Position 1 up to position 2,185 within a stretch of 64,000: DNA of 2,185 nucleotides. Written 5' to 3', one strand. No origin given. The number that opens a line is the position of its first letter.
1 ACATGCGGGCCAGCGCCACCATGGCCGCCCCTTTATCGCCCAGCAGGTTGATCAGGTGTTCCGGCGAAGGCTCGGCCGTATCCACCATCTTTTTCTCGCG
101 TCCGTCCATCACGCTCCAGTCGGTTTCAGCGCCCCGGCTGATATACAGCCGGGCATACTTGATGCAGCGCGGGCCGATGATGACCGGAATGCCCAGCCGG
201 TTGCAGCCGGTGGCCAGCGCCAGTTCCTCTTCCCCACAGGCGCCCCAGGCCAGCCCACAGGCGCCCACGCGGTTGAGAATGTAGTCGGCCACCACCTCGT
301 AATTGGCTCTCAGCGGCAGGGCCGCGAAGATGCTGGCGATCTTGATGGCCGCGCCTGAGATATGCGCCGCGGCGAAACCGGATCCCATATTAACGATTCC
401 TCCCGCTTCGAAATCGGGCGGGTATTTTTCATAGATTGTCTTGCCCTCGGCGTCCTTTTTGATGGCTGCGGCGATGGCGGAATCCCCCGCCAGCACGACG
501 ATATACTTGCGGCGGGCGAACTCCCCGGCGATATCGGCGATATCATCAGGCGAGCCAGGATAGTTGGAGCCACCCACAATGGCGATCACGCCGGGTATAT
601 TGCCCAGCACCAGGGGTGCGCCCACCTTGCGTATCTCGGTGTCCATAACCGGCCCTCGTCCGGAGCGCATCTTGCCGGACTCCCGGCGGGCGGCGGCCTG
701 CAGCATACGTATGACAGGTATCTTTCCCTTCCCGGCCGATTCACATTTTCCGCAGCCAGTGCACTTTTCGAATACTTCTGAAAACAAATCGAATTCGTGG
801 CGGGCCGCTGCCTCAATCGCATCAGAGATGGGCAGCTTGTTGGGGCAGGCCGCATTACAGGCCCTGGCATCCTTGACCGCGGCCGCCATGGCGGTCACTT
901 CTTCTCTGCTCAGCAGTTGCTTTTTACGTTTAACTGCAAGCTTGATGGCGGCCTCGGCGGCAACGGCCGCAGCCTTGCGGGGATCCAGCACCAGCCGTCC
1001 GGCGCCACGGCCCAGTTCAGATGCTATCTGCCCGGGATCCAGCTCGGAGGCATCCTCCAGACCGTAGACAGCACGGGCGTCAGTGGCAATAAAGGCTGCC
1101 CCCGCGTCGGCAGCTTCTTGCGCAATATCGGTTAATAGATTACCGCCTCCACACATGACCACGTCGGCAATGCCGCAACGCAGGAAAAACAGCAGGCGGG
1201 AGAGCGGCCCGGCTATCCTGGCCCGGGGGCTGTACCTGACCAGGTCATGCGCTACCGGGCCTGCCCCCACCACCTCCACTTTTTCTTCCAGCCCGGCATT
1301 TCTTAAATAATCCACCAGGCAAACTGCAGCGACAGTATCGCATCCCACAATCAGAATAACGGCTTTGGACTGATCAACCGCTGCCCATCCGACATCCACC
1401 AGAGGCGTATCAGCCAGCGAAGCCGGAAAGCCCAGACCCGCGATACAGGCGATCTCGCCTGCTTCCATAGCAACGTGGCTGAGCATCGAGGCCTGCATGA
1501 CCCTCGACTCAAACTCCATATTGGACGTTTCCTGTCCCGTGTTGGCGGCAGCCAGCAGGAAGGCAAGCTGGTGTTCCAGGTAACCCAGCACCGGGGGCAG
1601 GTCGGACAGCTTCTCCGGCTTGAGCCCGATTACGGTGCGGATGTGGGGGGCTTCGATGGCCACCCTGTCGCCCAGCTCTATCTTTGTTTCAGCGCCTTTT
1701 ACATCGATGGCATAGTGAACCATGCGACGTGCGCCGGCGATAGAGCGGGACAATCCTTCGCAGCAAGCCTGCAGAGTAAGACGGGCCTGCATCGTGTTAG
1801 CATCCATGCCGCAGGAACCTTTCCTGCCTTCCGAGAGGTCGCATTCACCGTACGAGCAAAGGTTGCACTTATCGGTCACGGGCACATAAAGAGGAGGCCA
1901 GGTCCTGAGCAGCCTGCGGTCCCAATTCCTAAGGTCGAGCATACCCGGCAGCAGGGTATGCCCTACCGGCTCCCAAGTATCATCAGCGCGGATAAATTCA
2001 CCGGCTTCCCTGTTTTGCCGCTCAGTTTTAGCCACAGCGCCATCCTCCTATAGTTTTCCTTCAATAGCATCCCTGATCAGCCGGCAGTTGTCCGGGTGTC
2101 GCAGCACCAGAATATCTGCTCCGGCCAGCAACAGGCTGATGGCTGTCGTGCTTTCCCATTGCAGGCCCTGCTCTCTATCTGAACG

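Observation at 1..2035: CdhA-family CODH homolog with every C-cluster ligand position substituted, encoded next to cdhD and acsE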

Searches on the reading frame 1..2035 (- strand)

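Call 3: search_protein_families(library=pfam, proteins=[window:1-2035:-], max_evalue=0.01)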
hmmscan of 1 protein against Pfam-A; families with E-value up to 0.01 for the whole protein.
window:1-2035:- (678 aa): 2 families
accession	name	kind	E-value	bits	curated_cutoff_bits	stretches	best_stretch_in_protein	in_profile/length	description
PF03063.25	Prismane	-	1.6e-24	86.9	27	2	144-625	130-483/513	Prismane/CO dehydrogenase family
PF13187.11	Fer4_9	-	0.0039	17.6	27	1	392-433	7-45/52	4Fe-4S dicluster domain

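Call 4: search_protein_families(library=ncbifam, proteins=[window:1-2035:-], max_evalue=0.01)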
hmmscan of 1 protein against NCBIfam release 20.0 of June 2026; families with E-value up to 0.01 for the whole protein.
window:1-2035:- (678 aa): 5 families
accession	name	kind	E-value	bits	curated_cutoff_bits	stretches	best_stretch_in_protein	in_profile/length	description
TIGR00314.1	cdhA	equivalog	1.1e-214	714.6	781.3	1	17-677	25-695/784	CO dehydrogenase/acetyl-CoA synthase complex subunit alpha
NF040764.1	CODH_ACS_al_bet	equivalog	1.1e-16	60.2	800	1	430-621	80-255/705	acetyl-CoA decarbonylase/synthase complex subunit alpha/beta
NF007078.0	PRK09529.1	subfamily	1.1e-14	53.5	809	1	443-620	101-260/710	bifunctional acetyl-CoA decarbonylase/synthase complex subunit alpha/beta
TIGR01702.1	CO_DH_cata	equivalog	0.00041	18.7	478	0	57-98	41-85/621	anaerobic carbon-monoxide dehydrogenase catalytic subunit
NF041837.1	rnfC_Methano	equivalog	0.0047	15.8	650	1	364-448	342-422/438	Rnf electron transport complex subunit RnfC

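Call 5: search_solved_structures(query=window:1-2035:-, max_evalue=0.01, show_alignments=2)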
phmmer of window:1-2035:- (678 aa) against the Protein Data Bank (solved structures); distinct sequences matched with E-value up to 0.01: 6.
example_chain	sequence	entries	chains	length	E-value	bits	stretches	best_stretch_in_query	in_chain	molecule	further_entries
8riu_A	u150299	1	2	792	1.5e-176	591.9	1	16-666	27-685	Acetyl-CoA decarbonylase/synthase complex subunit alpha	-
9c0q_A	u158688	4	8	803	8.8e-136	457.2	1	16-676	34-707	Acetyl-CoA decarbonylase/synthase complex subunit alpha 2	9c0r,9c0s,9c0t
3cf4_A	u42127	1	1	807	1.3e-131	443.5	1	24-664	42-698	Acetyl-CoA decarboxylase/synthase alpha subunit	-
31ox_C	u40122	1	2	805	4.9e-129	434.9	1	22-664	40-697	Acetyl-CoA decarbonylase/synthase complex subunit alpha 2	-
6yua_A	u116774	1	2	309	0.00018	23.4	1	461-621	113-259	CO dehydrogenase/acetyl-CoA synthase complex, beta subunit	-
6ytt_A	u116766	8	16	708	0.0025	19.6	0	461-620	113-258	CO dehydrogenase/acetyl-CoA synthase complex, beta subunit | CO-methylating acetyl-CoA synthase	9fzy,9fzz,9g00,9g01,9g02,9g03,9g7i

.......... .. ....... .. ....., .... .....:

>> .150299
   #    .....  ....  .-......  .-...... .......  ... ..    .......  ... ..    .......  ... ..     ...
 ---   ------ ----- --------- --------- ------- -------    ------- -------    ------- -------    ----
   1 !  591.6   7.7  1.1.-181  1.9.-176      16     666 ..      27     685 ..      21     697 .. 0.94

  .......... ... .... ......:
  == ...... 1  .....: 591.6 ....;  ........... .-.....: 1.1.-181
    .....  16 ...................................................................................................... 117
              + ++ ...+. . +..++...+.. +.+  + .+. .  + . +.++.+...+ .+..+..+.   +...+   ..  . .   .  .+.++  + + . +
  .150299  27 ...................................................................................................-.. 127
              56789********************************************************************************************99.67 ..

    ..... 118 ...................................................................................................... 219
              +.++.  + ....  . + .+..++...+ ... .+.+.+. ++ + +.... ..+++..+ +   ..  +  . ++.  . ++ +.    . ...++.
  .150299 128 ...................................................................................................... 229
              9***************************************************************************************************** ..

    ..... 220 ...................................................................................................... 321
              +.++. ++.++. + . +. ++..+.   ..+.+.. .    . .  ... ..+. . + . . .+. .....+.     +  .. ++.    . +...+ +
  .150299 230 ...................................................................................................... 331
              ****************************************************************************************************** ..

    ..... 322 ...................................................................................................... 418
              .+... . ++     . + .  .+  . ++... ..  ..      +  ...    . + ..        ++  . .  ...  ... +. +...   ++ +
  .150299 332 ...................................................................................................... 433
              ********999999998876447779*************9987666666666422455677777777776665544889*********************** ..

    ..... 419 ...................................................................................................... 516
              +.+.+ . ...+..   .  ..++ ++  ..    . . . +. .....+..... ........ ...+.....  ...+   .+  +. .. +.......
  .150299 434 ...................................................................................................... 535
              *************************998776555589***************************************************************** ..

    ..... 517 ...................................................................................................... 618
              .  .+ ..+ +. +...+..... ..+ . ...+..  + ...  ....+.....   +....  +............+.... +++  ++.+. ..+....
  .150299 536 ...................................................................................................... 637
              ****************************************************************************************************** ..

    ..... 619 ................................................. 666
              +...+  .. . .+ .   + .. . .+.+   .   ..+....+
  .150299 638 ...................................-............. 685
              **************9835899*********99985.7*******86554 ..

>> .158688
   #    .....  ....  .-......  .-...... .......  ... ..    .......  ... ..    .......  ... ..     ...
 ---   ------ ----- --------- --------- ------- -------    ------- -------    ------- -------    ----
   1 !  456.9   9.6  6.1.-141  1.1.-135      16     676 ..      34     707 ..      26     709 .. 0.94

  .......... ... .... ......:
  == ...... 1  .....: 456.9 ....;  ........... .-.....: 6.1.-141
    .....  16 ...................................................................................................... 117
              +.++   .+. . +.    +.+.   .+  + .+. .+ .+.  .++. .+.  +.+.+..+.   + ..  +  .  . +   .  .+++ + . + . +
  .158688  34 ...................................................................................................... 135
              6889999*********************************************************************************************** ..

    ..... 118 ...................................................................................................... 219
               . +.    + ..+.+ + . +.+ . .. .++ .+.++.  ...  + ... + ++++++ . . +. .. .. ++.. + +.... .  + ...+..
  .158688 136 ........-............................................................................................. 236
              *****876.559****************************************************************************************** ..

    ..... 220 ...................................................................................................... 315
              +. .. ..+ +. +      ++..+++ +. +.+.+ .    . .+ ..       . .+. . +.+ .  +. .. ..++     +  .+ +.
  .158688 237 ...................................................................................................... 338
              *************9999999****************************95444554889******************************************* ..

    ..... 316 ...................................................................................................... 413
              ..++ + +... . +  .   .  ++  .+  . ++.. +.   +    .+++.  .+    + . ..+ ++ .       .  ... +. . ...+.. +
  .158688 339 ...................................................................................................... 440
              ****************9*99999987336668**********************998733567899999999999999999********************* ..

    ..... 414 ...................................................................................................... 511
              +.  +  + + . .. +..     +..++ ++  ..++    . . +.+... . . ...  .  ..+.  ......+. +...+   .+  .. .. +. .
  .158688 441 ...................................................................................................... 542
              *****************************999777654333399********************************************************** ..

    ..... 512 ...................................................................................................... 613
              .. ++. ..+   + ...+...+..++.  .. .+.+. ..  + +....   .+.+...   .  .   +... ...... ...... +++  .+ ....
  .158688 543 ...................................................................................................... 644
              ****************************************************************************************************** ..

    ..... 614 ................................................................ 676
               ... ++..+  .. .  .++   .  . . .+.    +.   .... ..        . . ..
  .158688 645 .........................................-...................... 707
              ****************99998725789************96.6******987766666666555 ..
